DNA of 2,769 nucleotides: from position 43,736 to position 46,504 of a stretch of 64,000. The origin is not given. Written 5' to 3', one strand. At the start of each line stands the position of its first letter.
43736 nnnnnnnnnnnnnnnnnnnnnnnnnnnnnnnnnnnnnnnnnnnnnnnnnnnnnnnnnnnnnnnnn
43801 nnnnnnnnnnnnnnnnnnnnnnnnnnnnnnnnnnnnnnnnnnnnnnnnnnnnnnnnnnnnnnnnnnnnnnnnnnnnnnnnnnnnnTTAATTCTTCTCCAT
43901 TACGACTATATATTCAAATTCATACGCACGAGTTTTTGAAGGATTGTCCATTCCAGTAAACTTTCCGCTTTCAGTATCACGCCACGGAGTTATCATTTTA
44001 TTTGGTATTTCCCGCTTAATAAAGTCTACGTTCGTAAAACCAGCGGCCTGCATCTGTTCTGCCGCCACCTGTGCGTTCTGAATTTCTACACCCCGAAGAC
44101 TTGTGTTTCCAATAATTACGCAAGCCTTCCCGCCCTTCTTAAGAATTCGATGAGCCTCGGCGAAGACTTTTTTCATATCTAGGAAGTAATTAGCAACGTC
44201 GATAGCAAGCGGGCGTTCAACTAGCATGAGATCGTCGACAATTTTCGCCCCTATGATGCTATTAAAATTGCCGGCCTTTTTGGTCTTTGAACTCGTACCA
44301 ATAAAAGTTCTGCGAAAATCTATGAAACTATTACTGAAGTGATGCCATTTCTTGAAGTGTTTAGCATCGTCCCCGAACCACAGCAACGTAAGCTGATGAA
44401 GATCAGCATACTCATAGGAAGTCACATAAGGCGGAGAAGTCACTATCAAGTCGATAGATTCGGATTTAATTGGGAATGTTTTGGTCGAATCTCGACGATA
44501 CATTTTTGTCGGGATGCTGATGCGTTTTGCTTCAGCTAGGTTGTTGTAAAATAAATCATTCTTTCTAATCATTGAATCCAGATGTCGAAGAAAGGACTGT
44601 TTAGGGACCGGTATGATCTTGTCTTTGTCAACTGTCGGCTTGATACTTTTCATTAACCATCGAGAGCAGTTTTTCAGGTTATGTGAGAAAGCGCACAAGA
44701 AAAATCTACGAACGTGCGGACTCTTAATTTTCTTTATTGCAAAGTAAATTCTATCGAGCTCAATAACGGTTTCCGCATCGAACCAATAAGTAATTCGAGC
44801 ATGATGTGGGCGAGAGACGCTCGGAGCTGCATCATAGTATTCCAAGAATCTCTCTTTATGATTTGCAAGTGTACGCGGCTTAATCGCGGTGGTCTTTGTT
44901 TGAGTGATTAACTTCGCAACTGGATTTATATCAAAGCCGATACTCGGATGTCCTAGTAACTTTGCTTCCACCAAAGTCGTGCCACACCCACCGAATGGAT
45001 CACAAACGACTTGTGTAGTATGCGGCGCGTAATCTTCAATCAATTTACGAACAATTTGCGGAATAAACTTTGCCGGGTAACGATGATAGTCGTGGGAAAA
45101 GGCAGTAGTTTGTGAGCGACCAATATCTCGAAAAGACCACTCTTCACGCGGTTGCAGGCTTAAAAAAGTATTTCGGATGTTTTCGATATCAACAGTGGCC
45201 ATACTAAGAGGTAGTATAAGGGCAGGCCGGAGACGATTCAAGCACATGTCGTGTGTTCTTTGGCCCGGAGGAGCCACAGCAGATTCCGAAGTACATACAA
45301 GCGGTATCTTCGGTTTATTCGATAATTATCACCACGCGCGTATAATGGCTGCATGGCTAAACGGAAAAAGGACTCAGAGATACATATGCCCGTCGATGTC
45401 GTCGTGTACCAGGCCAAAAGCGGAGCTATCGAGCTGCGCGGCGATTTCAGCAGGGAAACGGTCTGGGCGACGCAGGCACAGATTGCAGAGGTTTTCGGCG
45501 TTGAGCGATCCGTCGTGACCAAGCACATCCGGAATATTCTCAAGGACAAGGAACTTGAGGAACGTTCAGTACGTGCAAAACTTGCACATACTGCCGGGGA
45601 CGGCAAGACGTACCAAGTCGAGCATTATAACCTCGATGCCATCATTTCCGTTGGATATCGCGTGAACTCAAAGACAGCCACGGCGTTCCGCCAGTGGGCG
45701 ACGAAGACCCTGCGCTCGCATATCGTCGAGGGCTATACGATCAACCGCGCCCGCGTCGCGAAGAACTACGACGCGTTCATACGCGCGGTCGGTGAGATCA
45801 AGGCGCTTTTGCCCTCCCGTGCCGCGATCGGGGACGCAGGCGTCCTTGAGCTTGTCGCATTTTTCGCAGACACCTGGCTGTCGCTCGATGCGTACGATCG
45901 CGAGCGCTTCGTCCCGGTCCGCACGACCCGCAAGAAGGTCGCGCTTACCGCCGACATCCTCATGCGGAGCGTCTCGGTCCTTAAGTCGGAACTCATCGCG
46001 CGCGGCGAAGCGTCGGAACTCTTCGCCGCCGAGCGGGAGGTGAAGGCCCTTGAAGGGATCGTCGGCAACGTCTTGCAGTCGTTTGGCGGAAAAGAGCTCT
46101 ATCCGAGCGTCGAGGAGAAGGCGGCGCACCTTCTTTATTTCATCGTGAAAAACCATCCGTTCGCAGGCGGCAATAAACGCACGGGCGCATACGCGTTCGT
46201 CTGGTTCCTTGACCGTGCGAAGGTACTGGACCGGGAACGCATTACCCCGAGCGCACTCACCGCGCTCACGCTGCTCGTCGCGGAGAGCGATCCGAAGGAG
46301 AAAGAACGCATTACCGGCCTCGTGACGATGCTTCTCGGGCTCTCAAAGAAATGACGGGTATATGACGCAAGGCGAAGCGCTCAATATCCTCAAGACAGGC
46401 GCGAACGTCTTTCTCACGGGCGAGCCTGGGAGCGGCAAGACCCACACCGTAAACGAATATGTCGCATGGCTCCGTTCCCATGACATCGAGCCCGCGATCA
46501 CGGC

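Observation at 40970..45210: AT-rich 4.2-kb island encoding a GHKL/MORC-like ATPase and a convergent DNA methyltransferase: candidate uncharacterised R-M-like defence system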

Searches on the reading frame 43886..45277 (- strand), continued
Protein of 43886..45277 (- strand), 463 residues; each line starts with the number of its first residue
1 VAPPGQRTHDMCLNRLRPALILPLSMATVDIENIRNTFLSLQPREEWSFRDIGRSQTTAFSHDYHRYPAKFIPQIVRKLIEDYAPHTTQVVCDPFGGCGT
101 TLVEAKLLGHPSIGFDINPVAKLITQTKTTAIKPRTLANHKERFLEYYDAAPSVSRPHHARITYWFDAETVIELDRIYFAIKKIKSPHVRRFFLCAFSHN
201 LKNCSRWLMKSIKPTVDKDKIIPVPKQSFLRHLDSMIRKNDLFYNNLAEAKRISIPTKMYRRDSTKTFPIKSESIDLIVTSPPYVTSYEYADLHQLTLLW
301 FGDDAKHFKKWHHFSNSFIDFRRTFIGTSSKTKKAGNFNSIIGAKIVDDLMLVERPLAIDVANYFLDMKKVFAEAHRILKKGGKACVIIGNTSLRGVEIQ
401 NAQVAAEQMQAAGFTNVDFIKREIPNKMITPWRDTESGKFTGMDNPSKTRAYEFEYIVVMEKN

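Call 106: find_encoding_contigs(protein=P0439, flank=5000, max_places=1)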
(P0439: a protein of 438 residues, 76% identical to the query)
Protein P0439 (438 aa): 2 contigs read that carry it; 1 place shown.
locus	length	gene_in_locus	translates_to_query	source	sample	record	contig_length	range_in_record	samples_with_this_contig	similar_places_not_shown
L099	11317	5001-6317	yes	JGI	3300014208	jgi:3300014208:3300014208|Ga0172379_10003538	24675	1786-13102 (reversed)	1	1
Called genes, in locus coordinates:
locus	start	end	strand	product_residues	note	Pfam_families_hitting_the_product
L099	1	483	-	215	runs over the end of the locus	-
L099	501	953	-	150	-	PF09851:SHOCT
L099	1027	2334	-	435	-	PF00239:Resolvase, PF07508:Recombinase, PF13408:Zn_ribbon_recom (weak)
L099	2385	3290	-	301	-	PF18899:DUF5655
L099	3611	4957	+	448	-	PF00239:Resolvase, PF07508:Recombinase, PF13408:Zn_ribbon_recom (weak)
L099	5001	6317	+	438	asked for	PF01555:N6_N4_Mtase, PF02086:MethyltransfD12 (weak), PF13847:Methyltransf_31 (faint), PF08241:Methyltransf_11 (faint), PF01555:N6_N4_Mtase (weak)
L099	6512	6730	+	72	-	-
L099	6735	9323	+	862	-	-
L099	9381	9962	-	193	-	-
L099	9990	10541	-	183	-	-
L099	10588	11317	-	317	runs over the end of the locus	-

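Call 109: search_protein_families(library=pfam, proteins=[L097:9276-10658:-], max_evalue=0.001)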
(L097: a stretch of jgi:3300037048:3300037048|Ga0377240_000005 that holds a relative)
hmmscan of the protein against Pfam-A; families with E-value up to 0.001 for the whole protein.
L097:9276-10658:- (460 aa): 2 families
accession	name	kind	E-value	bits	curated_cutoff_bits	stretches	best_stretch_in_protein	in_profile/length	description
PF13749.12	HATPase_c_4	-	2.2e-21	76.1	26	1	308-390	4-89/89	Putative ATP-dependent DNA helicase recG C-terminal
PF04326.19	SLFN_AlbA_2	-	3.7e-15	56.9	25.3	1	4-128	1-117/118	Schlafen, AlbA_2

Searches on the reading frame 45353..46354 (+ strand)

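Call 3: search_protein_families(library=pfam, proteins=[window:45353-46354:+], max_evalue=0.01)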
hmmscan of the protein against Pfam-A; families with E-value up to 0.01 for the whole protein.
window:45353-46354:+ (333 aa): 3 families
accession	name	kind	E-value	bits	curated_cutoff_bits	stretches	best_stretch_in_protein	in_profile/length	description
PF13310.11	Virulence_RhuM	-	2e-20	73.6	33.7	1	73-137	2-69/252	Virulence protein RhuM family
PF02661.23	Fic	-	5.7e-12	46.8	24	1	214-286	14-93/93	Fic/DOC family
PF09669.15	Phage_pRha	-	0.0043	18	29.9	1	41-113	3-79/91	Phage regulatory protein Rha (Phage_pRha)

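Call 4: search_protein_families(library=padloc, proteins=[window:45353-46354:+], max_evalue=0.01)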
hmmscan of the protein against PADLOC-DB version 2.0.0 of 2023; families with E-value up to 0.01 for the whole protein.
window:45353-46354:+ (333 aa): 38 families (the best 25 are shown)
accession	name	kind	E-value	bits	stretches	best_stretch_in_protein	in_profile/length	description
PDLC04965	PDC-S23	-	3e-106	353.5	1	15-328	6-323/327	-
PDLC04963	PDC-S23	-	5.3e-97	323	1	15-328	3-307/312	-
PDLC04964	PDC-S23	-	8.3e-97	322.3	1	15-328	5-327/331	-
PDLC04848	PDC-S05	-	3.5e-59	198.8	2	15-186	4-179/291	-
PDLC04854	PDC-S05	-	8.1e-58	193.5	1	15-212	5-207/212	-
PDLC04874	PDC-S05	-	4.9e-51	170.6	1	14-139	6-129/165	-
PDLC04858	PDC-S05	-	4.6e-50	166.9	1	15-138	6-129/138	-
PDLC04872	PDC-S05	-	1.7e-48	162.2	1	15-146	6-140/152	-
PDLC04851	PDC-S05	-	9.9e-45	151.1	1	12-138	8-137/342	-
PDLC04870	PDC-S05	-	1.3e-44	150.1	1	13-138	8-133/214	-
PDLC04876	PDC-S05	-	4.1e-43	145.1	1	14-139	8-136/174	-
PDLC04853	PDC-S05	-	7.4e-43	145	1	15-138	7-133/336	-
PDLC04879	PDC-S05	-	1.9e-42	143.7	1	15-133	6-125/285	-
PDLC04852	PDC-S05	-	5.2e-42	142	1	12-138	9-138/346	-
PDLC04843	PDC-S05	-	1.6e-41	140.6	1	15-136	7-128/330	-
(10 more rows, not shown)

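Call 5: search_protein_families(library=ncbifam, proteins=[window:45353-46354:+], max_evalue=0.01)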
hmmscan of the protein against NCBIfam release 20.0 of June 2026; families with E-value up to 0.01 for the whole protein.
window:45353-46354:+ (333 aa): 1 family
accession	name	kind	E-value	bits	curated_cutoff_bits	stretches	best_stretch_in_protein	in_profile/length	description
TIGR01550.1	DOC_P1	subfamily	1.1e-06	28.8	38.65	1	254-288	52-86/122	type II toxin-antitoxin system death-on-curing family toxin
